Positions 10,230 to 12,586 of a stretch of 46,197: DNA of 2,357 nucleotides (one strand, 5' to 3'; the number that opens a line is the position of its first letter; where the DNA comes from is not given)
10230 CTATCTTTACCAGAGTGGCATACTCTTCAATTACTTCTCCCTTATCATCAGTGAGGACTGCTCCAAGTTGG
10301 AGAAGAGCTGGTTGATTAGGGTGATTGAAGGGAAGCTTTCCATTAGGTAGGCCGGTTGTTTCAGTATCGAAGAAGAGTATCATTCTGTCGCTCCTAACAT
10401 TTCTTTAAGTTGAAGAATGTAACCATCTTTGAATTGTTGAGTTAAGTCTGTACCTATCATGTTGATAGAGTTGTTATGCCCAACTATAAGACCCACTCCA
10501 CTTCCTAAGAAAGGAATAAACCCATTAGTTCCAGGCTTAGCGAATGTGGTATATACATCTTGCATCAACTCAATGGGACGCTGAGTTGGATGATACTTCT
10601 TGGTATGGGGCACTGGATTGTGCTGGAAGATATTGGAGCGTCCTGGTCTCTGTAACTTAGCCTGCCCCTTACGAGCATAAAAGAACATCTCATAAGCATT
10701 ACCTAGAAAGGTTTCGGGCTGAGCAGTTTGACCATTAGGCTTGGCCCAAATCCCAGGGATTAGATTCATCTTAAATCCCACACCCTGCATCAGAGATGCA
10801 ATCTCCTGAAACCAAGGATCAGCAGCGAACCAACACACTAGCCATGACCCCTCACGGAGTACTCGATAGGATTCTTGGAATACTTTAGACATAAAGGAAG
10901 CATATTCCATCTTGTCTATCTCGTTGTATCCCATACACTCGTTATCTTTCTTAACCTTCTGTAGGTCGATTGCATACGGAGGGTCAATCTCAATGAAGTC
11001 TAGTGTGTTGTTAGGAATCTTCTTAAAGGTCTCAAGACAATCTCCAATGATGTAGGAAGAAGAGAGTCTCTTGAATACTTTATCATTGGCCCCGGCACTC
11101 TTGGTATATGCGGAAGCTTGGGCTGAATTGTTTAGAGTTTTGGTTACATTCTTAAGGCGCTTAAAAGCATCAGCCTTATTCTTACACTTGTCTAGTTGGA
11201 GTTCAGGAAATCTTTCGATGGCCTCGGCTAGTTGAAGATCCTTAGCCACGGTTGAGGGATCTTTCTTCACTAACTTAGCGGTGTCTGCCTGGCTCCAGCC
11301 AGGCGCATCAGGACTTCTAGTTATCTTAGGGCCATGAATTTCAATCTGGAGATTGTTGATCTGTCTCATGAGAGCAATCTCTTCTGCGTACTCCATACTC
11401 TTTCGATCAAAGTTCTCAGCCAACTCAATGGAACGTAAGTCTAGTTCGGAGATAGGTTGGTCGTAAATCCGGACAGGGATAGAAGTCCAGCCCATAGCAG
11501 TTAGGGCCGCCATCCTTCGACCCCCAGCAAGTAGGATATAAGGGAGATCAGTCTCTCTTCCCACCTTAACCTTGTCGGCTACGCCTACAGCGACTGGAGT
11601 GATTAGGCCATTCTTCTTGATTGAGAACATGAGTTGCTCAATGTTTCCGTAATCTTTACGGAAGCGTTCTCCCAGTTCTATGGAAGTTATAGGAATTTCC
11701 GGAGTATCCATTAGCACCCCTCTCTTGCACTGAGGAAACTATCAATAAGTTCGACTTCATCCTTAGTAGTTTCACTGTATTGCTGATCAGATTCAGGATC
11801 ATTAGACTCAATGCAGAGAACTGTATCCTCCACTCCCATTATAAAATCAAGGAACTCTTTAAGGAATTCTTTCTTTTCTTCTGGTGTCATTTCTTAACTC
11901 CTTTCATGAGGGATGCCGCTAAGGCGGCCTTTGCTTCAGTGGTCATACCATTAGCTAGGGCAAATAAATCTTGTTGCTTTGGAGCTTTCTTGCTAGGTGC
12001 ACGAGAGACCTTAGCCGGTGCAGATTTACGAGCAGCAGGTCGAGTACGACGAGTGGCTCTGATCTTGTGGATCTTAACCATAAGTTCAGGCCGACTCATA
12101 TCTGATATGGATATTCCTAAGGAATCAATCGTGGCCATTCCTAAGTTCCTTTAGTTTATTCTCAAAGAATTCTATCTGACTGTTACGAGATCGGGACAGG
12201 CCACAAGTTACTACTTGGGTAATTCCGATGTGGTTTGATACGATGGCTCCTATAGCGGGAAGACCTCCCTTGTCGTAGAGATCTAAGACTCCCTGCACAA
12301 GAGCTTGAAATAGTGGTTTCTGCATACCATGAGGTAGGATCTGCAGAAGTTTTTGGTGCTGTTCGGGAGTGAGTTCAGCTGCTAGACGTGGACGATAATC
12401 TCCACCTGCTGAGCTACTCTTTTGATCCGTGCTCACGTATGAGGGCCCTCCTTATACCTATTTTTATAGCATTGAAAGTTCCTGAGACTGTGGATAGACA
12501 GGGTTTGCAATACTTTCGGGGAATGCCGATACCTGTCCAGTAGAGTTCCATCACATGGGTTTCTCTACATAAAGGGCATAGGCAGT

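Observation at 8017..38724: Nine co-oriented copies of a 29-bp quasi-palindromic intergenic motif (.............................)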

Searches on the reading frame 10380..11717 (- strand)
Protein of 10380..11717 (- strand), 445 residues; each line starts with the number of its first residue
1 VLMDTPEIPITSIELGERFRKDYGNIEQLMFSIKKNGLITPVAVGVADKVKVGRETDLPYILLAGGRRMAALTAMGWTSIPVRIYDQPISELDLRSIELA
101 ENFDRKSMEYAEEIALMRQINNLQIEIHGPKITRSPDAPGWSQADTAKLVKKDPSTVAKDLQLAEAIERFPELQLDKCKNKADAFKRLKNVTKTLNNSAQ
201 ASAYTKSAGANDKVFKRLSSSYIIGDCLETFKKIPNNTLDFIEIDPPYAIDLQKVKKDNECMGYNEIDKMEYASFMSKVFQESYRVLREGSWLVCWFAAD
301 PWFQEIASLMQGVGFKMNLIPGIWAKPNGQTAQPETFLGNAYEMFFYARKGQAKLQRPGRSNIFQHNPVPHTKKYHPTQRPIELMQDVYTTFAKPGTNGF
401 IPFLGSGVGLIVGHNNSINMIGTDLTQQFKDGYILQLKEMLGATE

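Call 9: search_protein_families(library=phrogs, proteins=[window:10380-11717:-], max_evalue=0.001)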
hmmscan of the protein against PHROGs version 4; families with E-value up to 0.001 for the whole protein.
window:10380-11717:- (445 aa): 14 families
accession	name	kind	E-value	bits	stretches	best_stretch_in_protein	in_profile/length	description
phrog_498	-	other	2e-23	83.8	1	237-442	221-425/633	DNA methyltransferase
phrog_67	-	other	3.1e-22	80.4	1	213-396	117-302/743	DNA methyltransferase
phrog_12047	-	DNA, RNA and nucleotide metabolism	1e-17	65.6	1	8-159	3-142/301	ParB-like partition nuclease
phrog_3264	-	DNA, RNA and nucleotide metabolism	4.6e-17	63.6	1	7-199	51-236/337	ParB-like partition protein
phrog_6025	-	other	1.4e-12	48.7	1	214-331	6-115/192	DNA methyltransferase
phrog_6218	-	DNA, RNA and nucleotide metabolism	2.2e-10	41.3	1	20-113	21-107/506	ParB-like partition protein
phrog_3951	-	unknown function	3.5e-10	40.9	1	7-121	20-128/301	-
phrog_4715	-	DNA, RNA and nucleotide metabolism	1.6e-09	37.7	1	7-125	149-260/630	ParB-like partition protein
phrog_8071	-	DNA, RNA and nucleotide metabolism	6.6e-07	29.9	1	5-194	7-176/389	ParB-like partition protein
phrog_723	-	DNA, RNA and nucleotide metabolism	1.2e-06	29.5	1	24-195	31-195/223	ParB-like partition protein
phrog_12862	-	unknown function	0.00029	21.8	0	225-260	8-41/149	-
phrog_18293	-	other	0.00047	21.1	0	369-429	39-99/119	methyltransferase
phrog_3008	-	other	0.00057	20.2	1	348-429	128-203/244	DNA methyltransferase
phrog_6952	-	other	0.0008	20.3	0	362-427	100-165/181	DNA methyltransferase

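Call 66: search_protein_families(library=pfam, proteins=[window:10380-11717:-], max_evalue=0.01)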
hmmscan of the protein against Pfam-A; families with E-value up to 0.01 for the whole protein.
window:10380-11717:- (445 aa): 2 families
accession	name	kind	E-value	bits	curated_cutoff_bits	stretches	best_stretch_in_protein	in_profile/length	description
PF01555.25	N6_N4_Mtase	-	1.5e-16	61.5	26.7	1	240-431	2-217/221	DNA methylase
PF02195.25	ParB_N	-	1.3e-05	25.6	26.3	1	21-103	20-94/95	ParB N-terminal domain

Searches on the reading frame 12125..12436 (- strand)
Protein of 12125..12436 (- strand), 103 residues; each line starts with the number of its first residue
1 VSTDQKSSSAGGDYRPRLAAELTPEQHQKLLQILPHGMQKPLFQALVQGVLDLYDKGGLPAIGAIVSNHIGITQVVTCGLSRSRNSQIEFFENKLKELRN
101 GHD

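Call 31: search_protein_families(library=pfam, proteins=[window:12125-12436:-], max_evalue=0.05)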
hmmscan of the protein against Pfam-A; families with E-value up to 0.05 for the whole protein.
window:12125-12436:- (103 aa): 0 families
